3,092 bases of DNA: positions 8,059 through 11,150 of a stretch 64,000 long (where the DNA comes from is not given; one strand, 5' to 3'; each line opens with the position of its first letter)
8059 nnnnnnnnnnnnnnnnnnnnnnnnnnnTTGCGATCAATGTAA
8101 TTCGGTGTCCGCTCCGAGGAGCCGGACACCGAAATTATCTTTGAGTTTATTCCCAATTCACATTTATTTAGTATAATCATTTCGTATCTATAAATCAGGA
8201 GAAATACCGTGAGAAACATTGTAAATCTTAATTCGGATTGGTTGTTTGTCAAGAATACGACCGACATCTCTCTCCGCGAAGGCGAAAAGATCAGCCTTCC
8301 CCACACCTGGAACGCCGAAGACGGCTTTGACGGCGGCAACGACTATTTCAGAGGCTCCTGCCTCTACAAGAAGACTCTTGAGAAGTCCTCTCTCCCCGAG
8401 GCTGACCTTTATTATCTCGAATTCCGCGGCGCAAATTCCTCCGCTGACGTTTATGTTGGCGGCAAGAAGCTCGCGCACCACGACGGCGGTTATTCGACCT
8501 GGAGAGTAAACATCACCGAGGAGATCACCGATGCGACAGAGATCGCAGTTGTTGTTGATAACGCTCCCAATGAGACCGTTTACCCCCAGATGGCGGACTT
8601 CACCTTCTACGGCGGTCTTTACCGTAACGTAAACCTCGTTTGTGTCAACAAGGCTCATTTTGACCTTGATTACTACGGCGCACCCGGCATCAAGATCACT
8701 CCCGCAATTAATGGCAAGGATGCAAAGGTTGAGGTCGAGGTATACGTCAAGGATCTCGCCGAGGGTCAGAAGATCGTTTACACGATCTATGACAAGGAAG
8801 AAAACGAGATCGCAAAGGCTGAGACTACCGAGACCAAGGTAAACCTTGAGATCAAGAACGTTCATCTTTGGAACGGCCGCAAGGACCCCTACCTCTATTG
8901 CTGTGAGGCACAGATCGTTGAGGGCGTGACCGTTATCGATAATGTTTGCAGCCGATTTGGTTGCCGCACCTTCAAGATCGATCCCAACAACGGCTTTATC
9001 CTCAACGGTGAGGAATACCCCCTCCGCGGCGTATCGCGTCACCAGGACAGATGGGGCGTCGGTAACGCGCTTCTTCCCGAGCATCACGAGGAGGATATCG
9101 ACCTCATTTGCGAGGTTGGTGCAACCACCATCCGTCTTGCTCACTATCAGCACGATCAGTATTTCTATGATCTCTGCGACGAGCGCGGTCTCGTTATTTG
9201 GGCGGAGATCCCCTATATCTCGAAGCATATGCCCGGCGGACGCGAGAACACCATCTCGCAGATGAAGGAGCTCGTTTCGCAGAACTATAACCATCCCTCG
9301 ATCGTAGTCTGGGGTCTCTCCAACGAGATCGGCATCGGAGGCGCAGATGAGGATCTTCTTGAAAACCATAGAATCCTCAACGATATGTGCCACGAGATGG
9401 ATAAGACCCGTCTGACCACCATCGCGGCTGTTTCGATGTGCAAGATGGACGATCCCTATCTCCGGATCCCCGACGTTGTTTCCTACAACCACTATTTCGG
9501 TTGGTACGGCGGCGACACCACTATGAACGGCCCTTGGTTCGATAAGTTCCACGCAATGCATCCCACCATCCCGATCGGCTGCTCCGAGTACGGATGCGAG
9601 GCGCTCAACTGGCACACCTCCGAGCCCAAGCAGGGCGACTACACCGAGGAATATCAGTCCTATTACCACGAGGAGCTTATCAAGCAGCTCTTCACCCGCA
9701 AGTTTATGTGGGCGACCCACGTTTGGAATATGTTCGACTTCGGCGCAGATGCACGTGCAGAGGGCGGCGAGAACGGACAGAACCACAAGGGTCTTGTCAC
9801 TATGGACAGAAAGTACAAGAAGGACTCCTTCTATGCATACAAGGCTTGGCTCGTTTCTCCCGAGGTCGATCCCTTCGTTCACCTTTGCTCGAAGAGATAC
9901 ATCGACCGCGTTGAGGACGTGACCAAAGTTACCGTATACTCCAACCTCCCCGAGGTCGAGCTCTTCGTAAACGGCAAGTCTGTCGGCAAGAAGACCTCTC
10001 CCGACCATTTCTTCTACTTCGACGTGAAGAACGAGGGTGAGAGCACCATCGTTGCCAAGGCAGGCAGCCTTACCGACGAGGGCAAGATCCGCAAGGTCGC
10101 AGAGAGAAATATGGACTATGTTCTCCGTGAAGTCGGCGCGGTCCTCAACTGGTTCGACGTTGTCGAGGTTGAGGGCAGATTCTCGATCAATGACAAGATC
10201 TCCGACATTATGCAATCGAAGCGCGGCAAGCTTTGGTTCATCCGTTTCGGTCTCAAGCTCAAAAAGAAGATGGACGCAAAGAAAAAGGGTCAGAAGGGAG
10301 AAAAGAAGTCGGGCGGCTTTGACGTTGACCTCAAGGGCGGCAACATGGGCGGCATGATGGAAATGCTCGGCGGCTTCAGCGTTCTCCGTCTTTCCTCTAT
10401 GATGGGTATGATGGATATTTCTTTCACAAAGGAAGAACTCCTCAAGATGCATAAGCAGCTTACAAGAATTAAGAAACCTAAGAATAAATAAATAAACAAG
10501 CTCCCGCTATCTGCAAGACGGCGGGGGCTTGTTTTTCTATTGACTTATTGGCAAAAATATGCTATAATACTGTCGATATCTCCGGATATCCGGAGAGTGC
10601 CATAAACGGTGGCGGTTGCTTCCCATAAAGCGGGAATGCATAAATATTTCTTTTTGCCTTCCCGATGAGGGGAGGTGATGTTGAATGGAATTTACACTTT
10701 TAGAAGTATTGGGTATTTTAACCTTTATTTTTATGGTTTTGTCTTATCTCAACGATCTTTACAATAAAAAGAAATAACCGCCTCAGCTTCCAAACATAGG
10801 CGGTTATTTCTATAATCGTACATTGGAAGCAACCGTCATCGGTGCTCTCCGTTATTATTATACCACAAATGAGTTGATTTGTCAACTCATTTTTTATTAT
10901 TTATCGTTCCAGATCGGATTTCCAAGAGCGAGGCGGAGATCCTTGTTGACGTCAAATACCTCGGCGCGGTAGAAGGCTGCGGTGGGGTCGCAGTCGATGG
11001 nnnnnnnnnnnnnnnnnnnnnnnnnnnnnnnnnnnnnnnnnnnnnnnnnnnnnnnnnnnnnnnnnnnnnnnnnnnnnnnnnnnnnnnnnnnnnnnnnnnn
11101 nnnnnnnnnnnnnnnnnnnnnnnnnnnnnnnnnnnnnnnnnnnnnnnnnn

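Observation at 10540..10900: Candidate type I toxin-antitoxin module: convergent consensus promoters, a 30-aa membrane peptide and a 3'-overlapping antisense RNA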

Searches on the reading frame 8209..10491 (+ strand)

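Call 79: search_protein_families(library=pfam, proteins=[window:8209-10491:+], max_evalue=0.001)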
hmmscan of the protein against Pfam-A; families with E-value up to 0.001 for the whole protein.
window:8209-10491:+ (760 aa): 6 families
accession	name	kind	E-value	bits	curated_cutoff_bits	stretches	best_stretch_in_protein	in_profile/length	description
PF02836.23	Glyco_hydro_2_C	-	6.2e-30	104.8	21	1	261-541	6-291/302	Glycosyl hydrolases family 2, TIM barrel domain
PF00703.27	Glyco_hydro_2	-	1.3e-10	42.5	23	1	161-253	6-109/109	Glycosyl hydrolases family 2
PF16355.11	DUF4982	-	2.1e-10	40.8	23.9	1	571-615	3-51/61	Domain of unknown function (DUF4982)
PF02837.24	Glyco_hydro_2_N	-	2.1e-07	31.5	28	1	20-144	26-166/169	Glycosyl hydrolases family 2, sugar binding domain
PF22666.2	Glyco_hydro_2_N2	-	3.6e-07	30.8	27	1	51-123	50-124/167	Glycosyl hydrolase 2 galactose-binding domain-like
PF22820.2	TcaA_3rd_4th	-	2.6e-06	27.7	27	1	571-617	2-47/73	TcaA protein 3rd/4th domain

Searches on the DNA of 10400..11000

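Call 4: search_rna_families(source=window, start=10400, end=11000, threshold=evalue, max_evalue=10, show_alignments=3)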
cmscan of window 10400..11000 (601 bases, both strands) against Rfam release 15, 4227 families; matches with E-value up to 10: 26.
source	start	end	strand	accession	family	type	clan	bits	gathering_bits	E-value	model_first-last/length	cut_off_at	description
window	10756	10822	-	RF04174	MIR4208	Gene; miRNA;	-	28.4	140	0.033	1-191/191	no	MIR4208 microRNA precursor family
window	10766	10873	-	RF02074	STnc240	Gene; sRNA;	-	24.1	55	0.35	1-77/77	no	Enterobacterial sRNA STnc240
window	10449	10537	+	RF00506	Thr_leader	Cis-reg; leader;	-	23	55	0.057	1-118/118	no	Threonine operon leader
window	10553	10742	+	RF01492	rli28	Gene; sRNA;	-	22.8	45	1.2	1-186/186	no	Listeria sRNA rli28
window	10739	10815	+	RF02074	STnc240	Gene; sRNA;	-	21.7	55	1.2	1-77/77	no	Enterobacterial sRNA STnc240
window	10466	10559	+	RF00885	MIR821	Gene; miRNA;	-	18.7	249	0.39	1-275/275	no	MIR821 microRNA precursor family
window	10491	10579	-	RF00506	Thr_leader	Cis-reg; leader;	-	18.5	55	0.64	1-118/118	no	Threonine operon leader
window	10467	10540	+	RF02612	BSR1350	Gene; sRNA;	-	18.5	216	0.81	1-176/176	no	Brucella sRNA 1350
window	10491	10537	-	RF04214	MIR7526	Gene; miRNA;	-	18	110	0.8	1-113/113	no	MIR7526 microRNA precursor family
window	10714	10813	+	RF01859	Phe_leader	Cis-reg; leader;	-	18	55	2.5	1-125/125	no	Phenylalanine leader peptide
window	10407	10537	+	RF01859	Phe_leader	Cis-reg; leader;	-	17.7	55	3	1-125/125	no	Phenylalanine leader peptide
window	10428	10539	+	RF01771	rnk_leader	Cis-reg; leader;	-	17.6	50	3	1-109/109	no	Enterobacteria rnk leader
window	10858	10901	-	RF00768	MIR405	Gene; miRNA;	-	17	102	6.4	1-83/83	no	MIR405 microRNA precursor family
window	10489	10539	+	RF04120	MIR5998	Gene; miRNA;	-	16.5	180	0.59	1-173/173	no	MIR5998 microRNA precursor family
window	10485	10542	+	RF04157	MIR9486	Gene; miRNA;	-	16.5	100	1.9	1-119/119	no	MIR9486 microRNA precursor family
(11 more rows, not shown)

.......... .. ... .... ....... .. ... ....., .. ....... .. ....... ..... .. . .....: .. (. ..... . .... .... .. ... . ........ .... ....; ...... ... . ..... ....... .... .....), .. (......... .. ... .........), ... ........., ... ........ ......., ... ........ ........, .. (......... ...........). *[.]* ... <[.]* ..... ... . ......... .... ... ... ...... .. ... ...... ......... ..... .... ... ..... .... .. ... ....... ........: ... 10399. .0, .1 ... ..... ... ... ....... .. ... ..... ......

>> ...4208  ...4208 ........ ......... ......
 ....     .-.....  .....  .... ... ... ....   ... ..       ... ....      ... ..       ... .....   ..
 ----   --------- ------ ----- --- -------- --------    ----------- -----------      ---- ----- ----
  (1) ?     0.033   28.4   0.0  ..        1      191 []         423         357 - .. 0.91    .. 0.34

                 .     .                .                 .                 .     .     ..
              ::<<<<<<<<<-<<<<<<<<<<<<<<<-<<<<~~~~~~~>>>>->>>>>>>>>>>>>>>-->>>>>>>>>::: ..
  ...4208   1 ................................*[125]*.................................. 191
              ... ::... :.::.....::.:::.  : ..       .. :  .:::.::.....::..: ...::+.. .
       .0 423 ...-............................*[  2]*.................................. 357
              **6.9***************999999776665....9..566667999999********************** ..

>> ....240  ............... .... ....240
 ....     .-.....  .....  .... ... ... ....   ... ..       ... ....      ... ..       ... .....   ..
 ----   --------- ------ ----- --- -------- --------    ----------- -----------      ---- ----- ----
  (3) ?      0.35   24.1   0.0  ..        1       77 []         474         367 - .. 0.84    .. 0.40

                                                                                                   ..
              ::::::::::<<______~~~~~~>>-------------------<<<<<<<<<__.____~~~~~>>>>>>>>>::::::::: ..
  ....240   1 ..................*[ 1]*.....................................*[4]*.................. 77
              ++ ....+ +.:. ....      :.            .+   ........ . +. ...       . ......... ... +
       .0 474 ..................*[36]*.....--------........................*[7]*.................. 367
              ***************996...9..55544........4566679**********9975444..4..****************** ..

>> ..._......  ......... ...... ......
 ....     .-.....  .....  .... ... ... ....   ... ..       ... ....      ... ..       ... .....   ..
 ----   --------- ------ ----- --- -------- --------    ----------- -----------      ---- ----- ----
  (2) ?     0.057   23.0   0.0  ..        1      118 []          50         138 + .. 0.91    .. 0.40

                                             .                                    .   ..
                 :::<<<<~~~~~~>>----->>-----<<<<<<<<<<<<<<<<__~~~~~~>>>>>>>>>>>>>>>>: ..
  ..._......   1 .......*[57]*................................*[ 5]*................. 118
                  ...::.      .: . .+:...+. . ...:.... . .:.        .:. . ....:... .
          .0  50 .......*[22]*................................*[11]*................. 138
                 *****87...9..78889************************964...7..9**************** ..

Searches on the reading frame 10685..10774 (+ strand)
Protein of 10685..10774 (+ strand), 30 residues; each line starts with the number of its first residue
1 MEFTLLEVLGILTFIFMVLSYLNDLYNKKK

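Call 7: search_protein_families(library=pfam, proteins=[window:10685-10774:+], max_evalue=10)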
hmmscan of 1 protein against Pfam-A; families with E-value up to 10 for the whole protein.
seq(30 aa): 1 family
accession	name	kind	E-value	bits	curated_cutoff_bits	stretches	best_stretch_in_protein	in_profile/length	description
PF01484.22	Col_cuticle_N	-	0.15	12.7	23.5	1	8-27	11-30/50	Nematode cuticle collagen N-terminal domain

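Call 11: find_encoding_contigs(protein=window:10685-10774:+, flank=3000, max_places=10)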
Protein seq(30 aa) (30 aa): 6 contigs read that carry it; 5 places shown.
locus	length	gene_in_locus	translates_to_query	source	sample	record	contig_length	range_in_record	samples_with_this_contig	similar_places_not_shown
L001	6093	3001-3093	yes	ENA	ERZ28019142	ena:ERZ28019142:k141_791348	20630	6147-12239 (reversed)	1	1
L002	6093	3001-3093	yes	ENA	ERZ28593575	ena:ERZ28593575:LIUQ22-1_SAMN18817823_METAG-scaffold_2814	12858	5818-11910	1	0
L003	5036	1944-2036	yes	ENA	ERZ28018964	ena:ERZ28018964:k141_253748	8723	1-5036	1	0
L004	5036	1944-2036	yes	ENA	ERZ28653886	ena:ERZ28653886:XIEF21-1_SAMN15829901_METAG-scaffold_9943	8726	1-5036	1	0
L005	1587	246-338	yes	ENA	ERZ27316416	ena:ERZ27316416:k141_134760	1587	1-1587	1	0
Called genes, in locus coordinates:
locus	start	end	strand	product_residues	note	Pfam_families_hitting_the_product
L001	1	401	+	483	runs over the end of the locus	PF13347:MFS_2, PF07690:MFS_1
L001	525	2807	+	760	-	PF02837:Glyco_hydro_2_N (faint), PF22666:Glyco_hydro_2_N2 (weak), PF00703:Glyco_hydro_2, PF02836:Glyco_hydro_2_C, PF16355:DUF4982, PF22820:TcaA_3rd_4th (weak)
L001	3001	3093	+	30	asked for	-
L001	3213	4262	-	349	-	-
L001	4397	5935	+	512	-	-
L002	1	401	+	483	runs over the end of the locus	PF13347:MFS_2, PF07690:MFS_1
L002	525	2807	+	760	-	PF22666:Glyco_hydro_2_N2 (weak), PF00703:Glyco_hydro_2, PF02836:Glyco_hydro_2_C, PF16355:DUF4982, PF22820:TcaA_3rd_4th (weak)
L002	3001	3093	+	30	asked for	-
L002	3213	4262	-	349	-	-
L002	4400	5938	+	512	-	-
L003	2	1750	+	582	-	?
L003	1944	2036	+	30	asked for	-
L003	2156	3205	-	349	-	-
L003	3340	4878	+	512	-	-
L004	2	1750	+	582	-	?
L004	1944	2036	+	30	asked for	-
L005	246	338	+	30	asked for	-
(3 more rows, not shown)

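Call 18: search_protein_families(library=ncbifam, proteins=[window:10685-10774:+], max_evalue=10)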
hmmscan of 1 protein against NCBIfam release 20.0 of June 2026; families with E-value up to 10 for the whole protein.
seq(30 aa): 2 families
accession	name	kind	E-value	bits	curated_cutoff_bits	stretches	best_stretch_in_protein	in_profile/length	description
TIGR02848.1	spore_III_AC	equivalog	0.04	14.4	56.65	1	7-29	36-58/64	stage III sporulation protein AC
NF052249.1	ComI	equivalog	0.04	13.7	55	1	10-30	14-30/30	competence inhibitor ComI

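Call 19: search_protein_families(library=phrogs, proteins=[window:10685-10774:+], max_evalue=10)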
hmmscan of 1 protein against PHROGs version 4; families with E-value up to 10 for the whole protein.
seq(30 aa): 1 family
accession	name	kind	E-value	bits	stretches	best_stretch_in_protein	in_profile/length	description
phrog_13108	-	unknown function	0.098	13.9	1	10-30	11-31/53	-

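Call 20: search_dna_similar(query=window:10685-10774:+, collection=plasmids, mode=protein, max_evalue=10)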
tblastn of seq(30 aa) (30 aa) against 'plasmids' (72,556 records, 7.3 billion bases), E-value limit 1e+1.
No match.

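Call 22: list_cluster_members(proteins=[window:10685-10774:+])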
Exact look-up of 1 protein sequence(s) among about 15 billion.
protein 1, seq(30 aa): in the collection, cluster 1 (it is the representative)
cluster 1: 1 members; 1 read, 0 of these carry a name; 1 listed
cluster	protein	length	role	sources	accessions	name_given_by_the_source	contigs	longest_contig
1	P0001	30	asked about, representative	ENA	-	-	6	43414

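Call 26: search_protein_representatives(protein=window:10685-10774:+)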
Query: 30 residues. Proteins with E-value up to 0.001 (for the whole library): 6; up to 1e-10: 0; up to 1e-30: 0. The best 6 are listed.
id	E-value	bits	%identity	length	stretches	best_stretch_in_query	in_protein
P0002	1.1e-08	48.2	90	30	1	1-30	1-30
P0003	8.0e-08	45.7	87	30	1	1-30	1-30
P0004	6.9e-05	37.1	73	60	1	1-30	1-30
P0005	1.3e-04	36.3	69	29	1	1-29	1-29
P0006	1.4e-04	36.1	67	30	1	1-30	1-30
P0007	6.1e-04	34.3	65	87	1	5-30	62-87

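Call 28: find_encoding_contigs(protein=P0006, flank=3000, max_places=6)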
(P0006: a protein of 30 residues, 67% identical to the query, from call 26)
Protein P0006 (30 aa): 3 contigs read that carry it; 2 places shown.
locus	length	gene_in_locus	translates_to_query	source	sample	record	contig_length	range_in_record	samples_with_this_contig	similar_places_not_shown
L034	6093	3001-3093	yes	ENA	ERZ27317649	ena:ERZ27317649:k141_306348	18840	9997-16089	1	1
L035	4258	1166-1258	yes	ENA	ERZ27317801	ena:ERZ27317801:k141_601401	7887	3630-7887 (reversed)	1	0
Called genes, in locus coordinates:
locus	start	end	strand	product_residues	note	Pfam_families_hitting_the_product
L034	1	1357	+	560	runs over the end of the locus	PF00754:F5_F8_type_C (faint)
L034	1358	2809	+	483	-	-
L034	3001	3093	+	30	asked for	-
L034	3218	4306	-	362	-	PF02012:BNR (faint), PF13088:BNR_2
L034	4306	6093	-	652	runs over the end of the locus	PF16126:DUF4838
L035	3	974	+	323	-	?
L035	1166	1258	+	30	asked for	-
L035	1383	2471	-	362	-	PF02012:BNR (faint), PF13088:BNR_2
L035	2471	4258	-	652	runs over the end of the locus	PF16126:DUF4838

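Call 29: find_encoding_contigs(protein=P0002, flank=3000, max_places=6)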
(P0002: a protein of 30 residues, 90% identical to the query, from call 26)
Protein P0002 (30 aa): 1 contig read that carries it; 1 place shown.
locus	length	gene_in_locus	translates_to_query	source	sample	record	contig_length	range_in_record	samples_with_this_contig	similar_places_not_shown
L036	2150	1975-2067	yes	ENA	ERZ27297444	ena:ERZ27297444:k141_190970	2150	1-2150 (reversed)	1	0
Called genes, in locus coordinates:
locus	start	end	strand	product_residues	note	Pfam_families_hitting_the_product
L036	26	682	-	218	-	PF01865:PhoU_div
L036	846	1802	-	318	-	PF04055:Radical_SAM, PF16199:Radical_SAM_C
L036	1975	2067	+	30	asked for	-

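Call 30: find_encoding_contigs(protein=P0003, flank=3000, max_places=6)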
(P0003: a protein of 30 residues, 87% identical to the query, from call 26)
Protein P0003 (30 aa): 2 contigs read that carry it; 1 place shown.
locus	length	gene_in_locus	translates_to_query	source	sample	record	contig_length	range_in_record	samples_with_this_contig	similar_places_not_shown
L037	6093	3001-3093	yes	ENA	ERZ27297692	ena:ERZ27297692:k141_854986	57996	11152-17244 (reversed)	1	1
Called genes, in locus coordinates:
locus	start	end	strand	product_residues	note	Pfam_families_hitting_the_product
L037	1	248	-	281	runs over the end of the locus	PF00106:adh_short, PF13561:adh_short_C2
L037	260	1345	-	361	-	PF03786:UxuA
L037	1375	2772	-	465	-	PF02614:UxaC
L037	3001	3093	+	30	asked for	-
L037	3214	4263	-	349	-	-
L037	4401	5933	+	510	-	-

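Call 31: find_encoding_contigs(protein=P0004, flank=3000, max_places=6)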
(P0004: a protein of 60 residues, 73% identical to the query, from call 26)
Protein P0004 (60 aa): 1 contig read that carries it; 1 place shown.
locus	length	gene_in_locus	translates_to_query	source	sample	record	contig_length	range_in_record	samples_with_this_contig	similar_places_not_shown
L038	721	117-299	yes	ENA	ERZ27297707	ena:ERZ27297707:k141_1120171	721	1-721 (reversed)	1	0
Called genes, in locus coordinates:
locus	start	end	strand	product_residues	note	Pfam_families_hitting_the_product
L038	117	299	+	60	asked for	-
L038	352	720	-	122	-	?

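Call 33: find_encoding_contigs(protein=P0007, flank=3000, max_places=6)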
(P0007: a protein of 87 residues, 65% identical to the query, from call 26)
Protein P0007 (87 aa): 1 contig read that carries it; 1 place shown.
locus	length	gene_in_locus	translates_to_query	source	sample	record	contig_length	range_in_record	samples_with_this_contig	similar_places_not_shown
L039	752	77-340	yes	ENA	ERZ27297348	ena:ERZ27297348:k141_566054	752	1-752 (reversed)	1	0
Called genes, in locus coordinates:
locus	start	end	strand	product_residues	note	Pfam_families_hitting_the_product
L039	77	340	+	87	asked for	-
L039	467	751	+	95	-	?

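Call 44: search_protein_families(library=pfam, alignment_id=A2, max_evalue=0.01)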
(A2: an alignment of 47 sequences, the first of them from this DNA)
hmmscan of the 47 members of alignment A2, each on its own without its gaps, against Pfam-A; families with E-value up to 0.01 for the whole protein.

A. member 1, seq(30 aa): 0 families

B. families by the number of members that match (of 47 scanned): 1 family
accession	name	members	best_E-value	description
PF16935.10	Hol_Tox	15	4.5e-07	Putative Holin-like Toxin (Hol-Tox)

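Call 45: search_solved_structures(query=A2, max_evalue=1)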
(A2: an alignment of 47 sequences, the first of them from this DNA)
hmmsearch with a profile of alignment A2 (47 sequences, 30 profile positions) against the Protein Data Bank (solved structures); distinct sequences matched with E-value up to 1: 0.
